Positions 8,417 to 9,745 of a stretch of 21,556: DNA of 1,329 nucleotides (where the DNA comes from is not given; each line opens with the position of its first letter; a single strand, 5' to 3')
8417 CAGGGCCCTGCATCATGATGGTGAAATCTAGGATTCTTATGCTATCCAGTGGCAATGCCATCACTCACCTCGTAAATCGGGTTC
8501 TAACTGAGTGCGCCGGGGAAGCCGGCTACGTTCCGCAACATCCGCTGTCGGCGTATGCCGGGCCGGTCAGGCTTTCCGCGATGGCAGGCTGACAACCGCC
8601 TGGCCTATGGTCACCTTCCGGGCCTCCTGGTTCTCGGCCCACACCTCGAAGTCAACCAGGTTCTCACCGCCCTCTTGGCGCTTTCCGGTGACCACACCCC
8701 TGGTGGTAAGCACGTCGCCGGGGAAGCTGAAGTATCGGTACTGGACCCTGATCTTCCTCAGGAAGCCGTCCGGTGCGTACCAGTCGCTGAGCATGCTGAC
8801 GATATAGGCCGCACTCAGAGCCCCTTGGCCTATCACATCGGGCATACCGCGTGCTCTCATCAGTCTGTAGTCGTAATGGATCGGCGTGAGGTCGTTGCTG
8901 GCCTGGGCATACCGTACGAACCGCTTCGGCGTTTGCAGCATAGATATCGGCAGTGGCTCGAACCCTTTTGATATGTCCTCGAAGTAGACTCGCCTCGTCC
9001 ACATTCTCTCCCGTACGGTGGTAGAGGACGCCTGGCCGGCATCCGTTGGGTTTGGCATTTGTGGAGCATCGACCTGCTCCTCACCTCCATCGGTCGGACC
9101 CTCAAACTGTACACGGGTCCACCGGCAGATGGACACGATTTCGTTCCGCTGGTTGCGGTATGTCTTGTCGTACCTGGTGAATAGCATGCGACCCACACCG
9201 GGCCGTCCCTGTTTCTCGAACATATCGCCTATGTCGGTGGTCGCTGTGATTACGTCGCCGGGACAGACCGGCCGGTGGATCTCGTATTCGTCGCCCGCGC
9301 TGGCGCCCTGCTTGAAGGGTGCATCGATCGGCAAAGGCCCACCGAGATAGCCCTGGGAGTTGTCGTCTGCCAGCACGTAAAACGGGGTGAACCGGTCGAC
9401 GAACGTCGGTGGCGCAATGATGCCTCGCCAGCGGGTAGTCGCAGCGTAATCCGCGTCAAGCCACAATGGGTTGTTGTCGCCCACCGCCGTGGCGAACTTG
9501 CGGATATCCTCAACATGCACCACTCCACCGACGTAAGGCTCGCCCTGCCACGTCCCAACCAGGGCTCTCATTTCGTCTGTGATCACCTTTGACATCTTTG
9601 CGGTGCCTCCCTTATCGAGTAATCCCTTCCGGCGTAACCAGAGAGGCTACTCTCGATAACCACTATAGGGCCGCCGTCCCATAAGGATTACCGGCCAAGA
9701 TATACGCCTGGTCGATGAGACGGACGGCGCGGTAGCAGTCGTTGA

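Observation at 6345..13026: Unusual catabolic cluster: IolD-like 1,2-dione hydrolase next to a Gfo/Idh/MocA oxidoreductase, CoA-transferase and two hydratases, without other iol genes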

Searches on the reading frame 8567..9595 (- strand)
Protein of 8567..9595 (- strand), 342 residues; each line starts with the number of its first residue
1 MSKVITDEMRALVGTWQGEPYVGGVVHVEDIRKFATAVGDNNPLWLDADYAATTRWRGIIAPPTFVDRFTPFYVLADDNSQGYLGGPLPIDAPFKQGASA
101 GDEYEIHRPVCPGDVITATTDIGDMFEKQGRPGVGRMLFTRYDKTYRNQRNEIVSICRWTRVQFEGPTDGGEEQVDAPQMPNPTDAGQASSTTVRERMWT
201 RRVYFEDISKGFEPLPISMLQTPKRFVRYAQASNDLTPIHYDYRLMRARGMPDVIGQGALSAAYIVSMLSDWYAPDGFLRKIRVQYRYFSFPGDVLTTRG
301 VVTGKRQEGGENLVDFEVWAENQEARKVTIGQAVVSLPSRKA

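Call 3: search_protein_families(library=pfam, proteins=[window:8567-9595:-])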
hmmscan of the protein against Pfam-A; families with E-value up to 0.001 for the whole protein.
window:8567-9595:- (342 aa): 2 families
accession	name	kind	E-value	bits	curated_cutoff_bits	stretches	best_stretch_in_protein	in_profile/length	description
PF13452.11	FAS1_DH_region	-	3.8e-24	85.8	22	1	14-154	4-129/132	FAS1-like, dehydratase domain region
PF01575.25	MaoC_dehydratas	-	1.1e-16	61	27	1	222-309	19-108/123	MaoC like domain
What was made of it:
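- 8567..9595 (-): Double-hotdog (R)-specific enoyl-CoA hydratase/dehydratase, the marker gene of the cassette. Pfam FAS1_DH_region + MaoC (call 3).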

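Call 4: search_protein_families(library=ncbifam, proteins=[window:8567-9595:-])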
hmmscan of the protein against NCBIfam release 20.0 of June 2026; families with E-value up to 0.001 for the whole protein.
window:8567-9595:- (342 aa): 6 families
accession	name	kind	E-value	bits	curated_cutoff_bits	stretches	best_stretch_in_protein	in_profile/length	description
NF040620.1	fused_HadA_HadB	exception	5.1e-18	65.6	350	1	26-286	13-277/329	fused (3R)-hydroxyacyl-ACP dehydratase subunits HadA/HadB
NF006045.0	PRK08190.1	subfamily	1.2e-11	44.1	282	1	204-341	10-145/467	bifunctional enoyl-CoA hydratase/phosphate acetyltransferase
NF040624.1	HadA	equivalog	4.1e-09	36.8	180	1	26-67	13-54/144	(3R)-hydroxyacyl-ACP dehydratase subunit HadA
NF010246.0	PRK13693.1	equivalog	2e-07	31.1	203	1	206-286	7-87/142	(3R)-hydroxyacyl-ACP dehydratase subunit HadB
NF010244.0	PRK13691.1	exception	1.2e-05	25.2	221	1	25-128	19-115/166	(3R)-hydroxyacyl-ACP dehydratase subunit HadC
NF010245.0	PRK13692.1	equivalog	0.00087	19.2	232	0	25-69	19-63/159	(3R)-hydroxyacyl-ACP dehydratase subunit HadA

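Call 15: find_homologous_proteins(query=window:8567-9595:-)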
Query window:8567-9595:- (342 aa): 72 proteins with E <= 0.001 among 1314 candidates.
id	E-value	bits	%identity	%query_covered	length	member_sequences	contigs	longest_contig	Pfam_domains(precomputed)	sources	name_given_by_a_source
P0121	1.3e-229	779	99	100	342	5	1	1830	PF13452.12,PF01575.26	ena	-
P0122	1.1e-174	599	91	82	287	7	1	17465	PF13452.12,PF01575.26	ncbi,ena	-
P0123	3.5e-174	597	77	99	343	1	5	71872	PF13452.12,PF01575.26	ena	-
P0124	1.9e-173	595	75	99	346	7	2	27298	PF13452.12,PF01575.26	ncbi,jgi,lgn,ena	jgi:acyl dehydratase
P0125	1.2e-170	585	74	99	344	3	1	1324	PF13452.12,PF01575.26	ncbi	-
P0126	3.4e-170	584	74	99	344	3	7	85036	PF13452.12,PF01575.26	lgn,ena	-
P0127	5.7e-166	570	72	100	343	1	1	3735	PF13452.12,PF01575.26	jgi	jgi:acyl dehydratase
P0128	2.3e-162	558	71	99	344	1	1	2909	PF13452.12,PF01575.26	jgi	jgi:acyl dehydratase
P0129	9.5e-162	556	70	100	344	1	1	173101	PF13452.12,PF01575.26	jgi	jgi:acyl dehydratase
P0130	8.2e-158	543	68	99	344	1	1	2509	PF13452.12,PF01575.26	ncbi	-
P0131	1.2e-156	539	70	99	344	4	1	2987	PF13452.12,PF01575.26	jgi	jgi:acyl dehydratase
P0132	3.1e-155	535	68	98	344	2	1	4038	PF13452.12,PF01575.26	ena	-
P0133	1.1e-154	533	68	99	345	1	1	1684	PF13452.12,PF01575.26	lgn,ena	-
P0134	3.2e-154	531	69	99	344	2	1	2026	PF13452.12,PF01575.26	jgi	jgi:acyl dehydratase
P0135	3.9e-152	525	67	99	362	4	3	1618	PF13452.12,PF01575.26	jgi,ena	-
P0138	1.2e-149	516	65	99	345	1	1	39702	PF13452.12,PF01575.26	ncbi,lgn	-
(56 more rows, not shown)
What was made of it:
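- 8567..9595 (-): About 30 clusters at 61% identity or more, then a drop to 36% or less (call 15).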

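Call 16: find_encoding_contigs(protein=P0122, flank=10000, max_places=2)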
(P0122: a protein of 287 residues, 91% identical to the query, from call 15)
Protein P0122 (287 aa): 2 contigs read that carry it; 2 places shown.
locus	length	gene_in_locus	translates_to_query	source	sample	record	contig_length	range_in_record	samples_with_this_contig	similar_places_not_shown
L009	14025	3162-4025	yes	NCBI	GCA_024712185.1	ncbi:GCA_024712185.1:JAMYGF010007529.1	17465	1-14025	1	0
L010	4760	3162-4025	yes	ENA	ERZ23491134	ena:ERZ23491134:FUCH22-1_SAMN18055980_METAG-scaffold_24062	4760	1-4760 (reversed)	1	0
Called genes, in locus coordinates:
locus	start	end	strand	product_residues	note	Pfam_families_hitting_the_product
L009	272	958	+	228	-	PF03737:RraA-like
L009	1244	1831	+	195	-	PF02776:TPP_enzyme_N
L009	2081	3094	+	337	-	PF01408:GFO_IDH_MocA, PF22725:GFO_IDH_MocA_C3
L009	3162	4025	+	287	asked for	PF13452:FAS1_DH_region, PF01575:MaoC_dehydratas (faint)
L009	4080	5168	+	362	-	PF01208:URO-D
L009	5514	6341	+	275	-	-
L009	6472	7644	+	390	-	-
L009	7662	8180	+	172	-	-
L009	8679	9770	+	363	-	PF02628:COX15-CtaA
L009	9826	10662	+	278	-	PF01040:UbiA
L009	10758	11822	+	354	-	PF02790:COX2_TM, PF00116:COX2, PF00034:Cytochrom_C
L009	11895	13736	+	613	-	PF00115:COX1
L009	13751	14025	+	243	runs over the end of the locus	PF00510:COX3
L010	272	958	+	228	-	PF03737:RraA-like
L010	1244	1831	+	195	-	PF02776:TPP_enzyme_N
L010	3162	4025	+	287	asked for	PF13452:FAS1_DH_region, PF01575:MaoC_dehydratas (faint)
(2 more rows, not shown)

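Call 17: find_encoding_contigs(protein=P0123, flank=10000, max_places=2)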
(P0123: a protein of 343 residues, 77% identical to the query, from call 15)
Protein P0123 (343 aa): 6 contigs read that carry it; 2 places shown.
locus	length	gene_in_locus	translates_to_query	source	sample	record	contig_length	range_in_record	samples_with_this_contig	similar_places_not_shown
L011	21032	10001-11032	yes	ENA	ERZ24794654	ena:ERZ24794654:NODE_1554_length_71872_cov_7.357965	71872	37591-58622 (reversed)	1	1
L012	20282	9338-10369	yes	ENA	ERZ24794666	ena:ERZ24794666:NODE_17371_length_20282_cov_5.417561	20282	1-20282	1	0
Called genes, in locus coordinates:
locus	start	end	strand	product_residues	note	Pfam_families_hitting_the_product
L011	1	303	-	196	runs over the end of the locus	-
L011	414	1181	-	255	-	PF00551:Formyl_trans_N, PF18216:N_formyltrans_C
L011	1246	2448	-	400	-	PF02746:MR_MLE_N, PF13378:MR_MLE_C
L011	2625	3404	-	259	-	PF00106:adh_short, PF08659:KR (weak), PF13561:adh_short_C2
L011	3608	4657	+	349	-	PF01408:GFO_IDH_MocA, PF22725:GFO_IDH_MocA_C3, PF02894:GFO_IDH_MocA_C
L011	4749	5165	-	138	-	PF01243:PNPOx_N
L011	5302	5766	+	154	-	PF12867:DinB_2 (weak)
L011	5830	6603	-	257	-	PF00106:adh_short, PF01370:Epimerase (weak), PF08659:KR, PF13561:adh_short_C2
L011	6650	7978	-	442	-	PF00202:Aminotran_3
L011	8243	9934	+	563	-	PF02776:TPP_enzyme_N, PF00205:TPP_enzyme_M, PF02775:TPP_enzyme_C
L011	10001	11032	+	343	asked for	PF13452:FAS1_DH_region, PF01575:MaoC_dehydratas (weak)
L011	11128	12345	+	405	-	PF02515:CoA_transf_3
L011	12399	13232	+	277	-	PF00378:ECH_1, PF16113:ECH_2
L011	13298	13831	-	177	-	PF01558:POR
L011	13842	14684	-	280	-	PF02775:TPP_enzyme_C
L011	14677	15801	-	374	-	PF01855:POR_N, PF02780:Transketolase_C, PF17147:PFOR_II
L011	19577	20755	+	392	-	PF01053:Cys_Met_Meta_PP, PF00155:Aminotran_1_2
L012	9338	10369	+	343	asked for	PF13452:FAS1_DH_region, PF01575:MaoC_dehydratas (weak)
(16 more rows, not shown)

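Call 18: find_encoding_contigs(protein=P0129, flank=10000, max_places=2)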
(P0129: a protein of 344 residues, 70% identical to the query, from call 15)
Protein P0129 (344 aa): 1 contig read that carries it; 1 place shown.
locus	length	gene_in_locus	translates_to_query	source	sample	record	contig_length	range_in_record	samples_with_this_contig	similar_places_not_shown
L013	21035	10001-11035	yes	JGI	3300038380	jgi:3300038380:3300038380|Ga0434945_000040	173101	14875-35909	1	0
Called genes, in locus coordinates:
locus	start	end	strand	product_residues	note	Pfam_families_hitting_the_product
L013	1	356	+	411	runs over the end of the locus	PF02515:CoA_transf_3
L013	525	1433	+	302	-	PF08240:ADH_N, PF00107:ADH_zinc_N, PF13602:ADH_zinc_N_2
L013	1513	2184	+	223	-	PF01209:Ubie_methyltran, PF13489:Methyltransf_23, PF13679:Methyltransf_32 (weak), PF02353:CMAS (weak), PF08241:Methyltransf_11, PF08242:Methyltransf_12, PF13649:Methyltransf_25, PF13847:Methyltransf_31, +4 more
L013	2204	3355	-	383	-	PF02771:Acyl-CoA_dh_N, PF02770:Acyl-CoA_dh_M, PF00441:Acyl-CoA_dh_1, PF08028:Acyl-CoA_dh_2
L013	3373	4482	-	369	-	PF04909:Amidohydro_2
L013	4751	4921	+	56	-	-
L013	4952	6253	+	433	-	-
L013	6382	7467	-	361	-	PF00296:Bac_luciferase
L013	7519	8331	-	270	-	PF00378:ECH_1, PF16113:ECH_2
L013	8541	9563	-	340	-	PF02515:CoA_transf_3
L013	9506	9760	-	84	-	PF02515:CoA_transf_3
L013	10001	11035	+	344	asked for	PF13452:FAS1_DH_region, PF01575:MaoC_dehydratas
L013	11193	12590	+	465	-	-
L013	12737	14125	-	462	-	PF20695:UbiD_N, PF01977:UbiD, PF20696:UbiD_C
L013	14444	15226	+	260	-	PF00378:ECH_1, PF16113:ECH_2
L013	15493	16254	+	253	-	PF00106:adh_short, PF08659:KR (weak), PF13561:adh_short_C2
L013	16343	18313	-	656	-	PF02730:AFOR_N, PF01314:AFOR_C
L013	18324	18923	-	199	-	PF12797:Fer4_2 (faint), PF13187:Fer4_9 (faint), PF14697:Fer4_21 (faint), PF13247:Fer4_11, PF12838:Fer4_7 (weak), PF13237:Fer4_10 (weak), PF00037:Fer4, PF12837:Fer4_6 (weak)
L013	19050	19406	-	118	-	PF02597:ThiS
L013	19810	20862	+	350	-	PF04166:PdxA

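Call 21: search_protein_families(library=ncbifam, proteins=[L011:8243-9934:+, L011:3608-4657:+, L009:1244-1831:+])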
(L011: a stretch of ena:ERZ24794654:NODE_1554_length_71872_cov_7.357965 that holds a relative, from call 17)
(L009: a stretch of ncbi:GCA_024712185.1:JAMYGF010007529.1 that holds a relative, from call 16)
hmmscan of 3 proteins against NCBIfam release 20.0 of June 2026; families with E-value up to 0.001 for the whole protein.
L011:8243-9934:+ (563 aa): 58 families (the best 25 are shown)
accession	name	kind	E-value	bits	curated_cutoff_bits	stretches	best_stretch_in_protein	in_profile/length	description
NF004772.0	PRK06112.1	subfamily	1.3e-130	436.5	673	1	2-551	12-562/578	acetolactate synthase catalytic subunit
NF004919.0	PRK06276.1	equivalog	1.5e-107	360.3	866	1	4-552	1-542/582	acetolactate synthase large subunit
TIGR00118.1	acolac_lg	equivalog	2.1e-103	346.7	538.35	1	4-550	1-536/557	biosynthetic-type acetolactate synthase large subunit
NF004710.0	PRK06048.1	equivalog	3.3e-102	342.8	976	1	2-553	6-542/561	acetolactate synthase large subunit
NF004807.0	PRK06154.1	equivalog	1.4e-92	311.2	607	1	3-550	19-556/565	thiamine pyrophosphate-requiring protein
NF006052.0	PRK08199.1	subfamily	1.6e-91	307.3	539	1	2-552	6-541/559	thiamine pyrophosphate protein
NF006187.0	PRK08322.1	equivalog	4.9e-88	295.9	509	1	4-549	2-529/548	acetolactate synthase large subunit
NF006122.0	PRK08266.1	subfamily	1.3e-87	294.6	571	1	1-553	1-529/543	hypothetical protein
NF005713.0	PRK07525.1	subfamily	2e-85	287.4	620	1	2-548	4-562/592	sulfoacetaldehyde acetyltransferase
NF005860.0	PRK07789.1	equivalog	8e-84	282.1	881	1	2-545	32-575/615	acetolactate synthase large subunit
NF008431.0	PRK11269.1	equivalog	1.3e-83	281.5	791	1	1-548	1-555/591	glyoxylate carboligase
NF006377.0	PRK08611.1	equivalog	2.4e-83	280.6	742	1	1-553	1-534/576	pyruvate oxidase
NF006524.0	PRK08978.1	equivalog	8.4e-83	278.5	738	1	4-550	1-526/548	acetolactate synthase 2 catalytic subunit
NF005039.0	PRK06456.1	equivalog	3.4e-80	270.1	868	1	5-550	3-546/572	acetolactate synthase large subunit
TIGR03457.1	sulphoacet_xsc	equivalog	4e-80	269.8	676.4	1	3-549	1-557/579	sulfoacetaldehyde acetyltransferase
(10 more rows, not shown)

L011:3608-4657:+ (349 aa): 9 families
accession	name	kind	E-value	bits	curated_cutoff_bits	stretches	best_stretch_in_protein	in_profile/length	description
NF040723.1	UDP-GlcNAcDh_Arch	equivalog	3.9e-37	128.4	450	1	5-233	2-220/302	UDP-N-acetylglucosamine 3-dehydrogenase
TIGR04380.1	myo_inos_iolG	equivalog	9.6e-34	116.7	355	1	5-238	3-237/330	inositol 2-dehydrogenase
NF052479.1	LevoglcsnDh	equivalog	1.6e-15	56.7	650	1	53-200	63-213/386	levoglucosan dehydrogenase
NF041392.1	XylDh_Gfo6_Halo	equivalog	1.8e-15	56.6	350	1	3-227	16-253/350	D-xylose 1-dehydrogenase Gfo6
NF008607.0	PRK11579.1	subfamily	3.9e-12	45.8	330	1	4-172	5-171/346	oxidoreductase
NF007574.0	PRK10206.1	equivalog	3.5e-10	39.5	352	1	47-157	49-159/345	oxidoreductase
NF058561.1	BT_2158_fam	equivalog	7.2e-10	38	750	1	6-148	38-181/487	glycoside 3-dehydrogenase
NF052679.1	InsChiInosDhIolG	equivalog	1e-08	34.6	540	1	4-190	3-186/343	bifunctional inositol 2-dehydrogenase/D-chiro-inositol 1-dehydrogenase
NF058563.1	BT_2159_fam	equivalog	6.7e-08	31.9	650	1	4-149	1-148/350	disaccharide 3-dehydrogenase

L009:1244-1831:+ (195 aa): 27 families (the best 25 are shown)
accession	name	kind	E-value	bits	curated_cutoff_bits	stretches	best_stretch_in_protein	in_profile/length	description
TIGR04377.1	myo_inos_iolD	equivalog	1e-53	183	715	1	11-131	1-121/616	3D-(3,5/4)-trihydroxycyclohexane-1,2-dione acylhydrolase (decyclizing)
NF004710.0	PRK06048.1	equivalog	1.7e-11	43.3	976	1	9-123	5-104/561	acetolactate synthase large subunit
TIGR00118.1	acolac_lg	equivalog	2.7e-11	42.6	538.35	1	37-121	16-95/557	biosynthetic-type acetolactate synthase large subunit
NF005228.0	PRK06725.1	equivalog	1.4e-10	40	991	1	37-121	31-110/571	acetolactate synthase large subunit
NF004919.0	PRK06276.1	equivalog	6.9e-10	37.9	866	1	39-121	18-95/582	acetolactate synthase large subunit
NF005824.0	PRK07710.1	equivalog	5.3e-09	34.9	976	1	40-120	35-110/573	acetolactate synthase large subunit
NF005651.0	PRK07418.1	subfamily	8e-09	34.2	942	1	66-127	64-123/617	acetolactate synthase large subunit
NF006524.0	PRK08978.1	equivalog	1e-08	33.9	738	1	37-121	16-95/548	acetolactate synthase 2 catalytic subunit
NF006187.0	PRK08322.1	equivalog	6.5e-08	31.4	509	1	39-132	19-107/548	acetolactate synthase large subunit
NF005039.0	PRK06456.1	equivalog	8.3e-08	31.1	868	1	32-126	12-105/572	acetolactate synthase large subunit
NF006525.0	PRK08979.1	equivalog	8.5e-08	31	1084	1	47-123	28-101/572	acetolactate synthase 3 large subunit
NF005584.0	PRK07282.1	equivalog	1e-07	30.9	970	1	39-123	27-107/566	acetolactate synthase large subunit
NF005936.0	PRK07979.1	equivalog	2.5e-07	29.4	1080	1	47-122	28-100/574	acetolactate synthase 3 large subunit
NF005860.0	PRK07789.1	equivalog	4e-07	28.7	881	1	39-121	51-129/615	acetolactate synthase large subunit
NF005364.0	PRK06882.1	equivalog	5.1e-07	28.5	1083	1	70-122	50-100/574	acetolactate synthase 3 large subunit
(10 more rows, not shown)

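Call 23: find_related_loci(query=A1, collection=genome_contigs, flank=10000)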
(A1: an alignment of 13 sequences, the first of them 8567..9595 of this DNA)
Query A1 (342 aa) in genome_contigs; peptide patterns used: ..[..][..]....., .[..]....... (x = any residue, [..] = any of these).
9 stretches matched a pattern; 6 encode a relative of the query (tblastn E <= 1e-3); 5 distinct loci.
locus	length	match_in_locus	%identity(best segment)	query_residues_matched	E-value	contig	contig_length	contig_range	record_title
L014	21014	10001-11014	65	4-341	1e-148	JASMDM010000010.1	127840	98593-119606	MAG: SAR202 cluster bacterium isolate ETNP3_MAG_40 c_000000125045, whole genome shotgun sequence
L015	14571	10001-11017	64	3-340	2e-147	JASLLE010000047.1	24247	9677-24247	MAG: Dehalococcoidia bacterium isolate Arabian10_MAG_17 NODE_47_length_24247_cov_9.032768, whole genome shotgun sequence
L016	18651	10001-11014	64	3-340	1e-147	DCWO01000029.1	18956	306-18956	MAG TPA_asm: Dehalococcoidia bacterium UBA2160 UBA2160_contig_50336, whole genome shotgun sequence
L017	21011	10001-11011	63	4-340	1e-146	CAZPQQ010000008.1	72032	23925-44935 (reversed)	MAG TPA_asm: uncultured Dehalococcoidia bacterium isolate SRP308112_co1_348 genome assembly, contig: NODE_283_length_720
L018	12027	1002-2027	67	3-341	6e-156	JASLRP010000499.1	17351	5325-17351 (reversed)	MAG: SAR202 cluster bacterium isolate Arabian12_MAG_33 c_000001964484, whole genome shotgun sequence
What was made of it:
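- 8567..9595 (-): All 5 genome loci are SAR202 or Dehalococcoidia MAGs (call 23).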

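Call 24: find_related_loci(query=A1, collection=metagenome_contigs, flank=10000)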
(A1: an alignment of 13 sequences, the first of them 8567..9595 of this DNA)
Query A1 (342 aa) in metagenome_contigs; peptide patterns used: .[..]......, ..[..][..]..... (x = any residue, [..] = any of these).
88 stretches matched a pattern; 9 encode a relative of the query (tblastn E <= 1e-3); 9 distinct loci.
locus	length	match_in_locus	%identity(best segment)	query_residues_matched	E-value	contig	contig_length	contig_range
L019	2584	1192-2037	91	1-282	0e+0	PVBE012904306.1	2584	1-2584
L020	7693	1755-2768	75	4-341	5e-175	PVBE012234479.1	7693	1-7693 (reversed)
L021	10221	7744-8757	65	4-341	1e-149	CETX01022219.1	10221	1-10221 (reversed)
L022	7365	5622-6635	65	4-341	9e-150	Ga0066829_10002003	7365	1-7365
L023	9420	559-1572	65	4-341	1e-149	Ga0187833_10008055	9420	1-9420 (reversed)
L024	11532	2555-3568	65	4-341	8e-149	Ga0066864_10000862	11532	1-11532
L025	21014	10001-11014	65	4-341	1e-148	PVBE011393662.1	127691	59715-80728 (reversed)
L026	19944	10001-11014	64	3-340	1e-147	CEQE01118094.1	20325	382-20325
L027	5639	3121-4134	65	4-340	2e-147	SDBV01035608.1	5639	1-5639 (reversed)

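Call 27: search_solved_structures(query=window:8567-9595:-, max_evalue=0.01)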
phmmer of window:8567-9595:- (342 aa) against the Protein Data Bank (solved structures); distinct sequences matched with E-value up to 0.01: 16.
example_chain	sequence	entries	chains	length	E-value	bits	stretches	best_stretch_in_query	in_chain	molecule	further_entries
5i7n_A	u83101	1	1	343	2.4e-11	46.7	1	204-285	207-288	MaoC-like dehydratase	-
4v12_A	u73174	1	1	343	2.4e-10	43.4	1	26-285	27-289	MAOC LIKE DOMAIN PROTEIN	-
4w78_A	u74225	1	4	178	1.1e-05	28.1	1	30-139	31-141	Hydratase ChsH1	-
4wnb_A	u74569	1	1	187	1.2e-05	27.9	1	30-141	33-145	Hydratase ChsH2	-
2uv8_G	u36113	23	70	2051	0.00011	24.8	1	213-336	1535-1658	FATTY ACID SYNTHASE SUBUNIT BETA (FAS1) | FATTY ACID SYNTHASE SUBUNIT BETA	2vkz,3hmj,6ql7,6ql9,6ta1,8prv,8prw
9d4a_A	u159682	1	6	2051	0.00011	24.8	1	213-336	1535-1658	Fatty acid synthase subunit beta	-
9pqz_G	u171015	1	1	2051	0.00011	24.8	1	213-336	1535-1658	Fatty acid synthase subunit beta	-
6wc7_G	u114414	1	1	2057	0.00011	24.8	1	213-336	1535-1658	Fatty acid synthase subunit beta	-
6ql5_G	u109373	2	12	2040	0.00011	24.8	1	213-336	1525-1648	Fatty acid synthase subunit beta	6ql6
6u5t_G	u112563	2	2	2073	0.00011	24.8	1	213-336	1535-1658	Fatty acid synthase subunit beta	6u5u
5cpg_A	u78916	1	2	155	0.00017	24.2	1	21-114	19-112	(R)-specific enoyl-CoA hydratase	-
5zy8_B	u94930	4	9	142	0.00069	22.1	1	222-288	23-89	3-hydroxyacyl-ACP dehydratase | (3R)-hydroxyacyl-ACP dehydratase subunit HadB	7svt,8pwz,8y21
4rlj_B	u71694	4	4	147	0.00074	22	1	221-288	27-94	(3R)-hydroxyacyl-ACP dehydratase subunit HadB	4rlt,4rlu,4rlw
4rv2_B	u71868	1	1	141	0.0028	20.1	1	222-304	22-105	MaoC family protein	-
7q5s_B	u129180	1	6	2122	0.0028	20.1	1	219-338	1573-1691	3-hydroxyacyl-[acyl-carrier-protein] dehydratase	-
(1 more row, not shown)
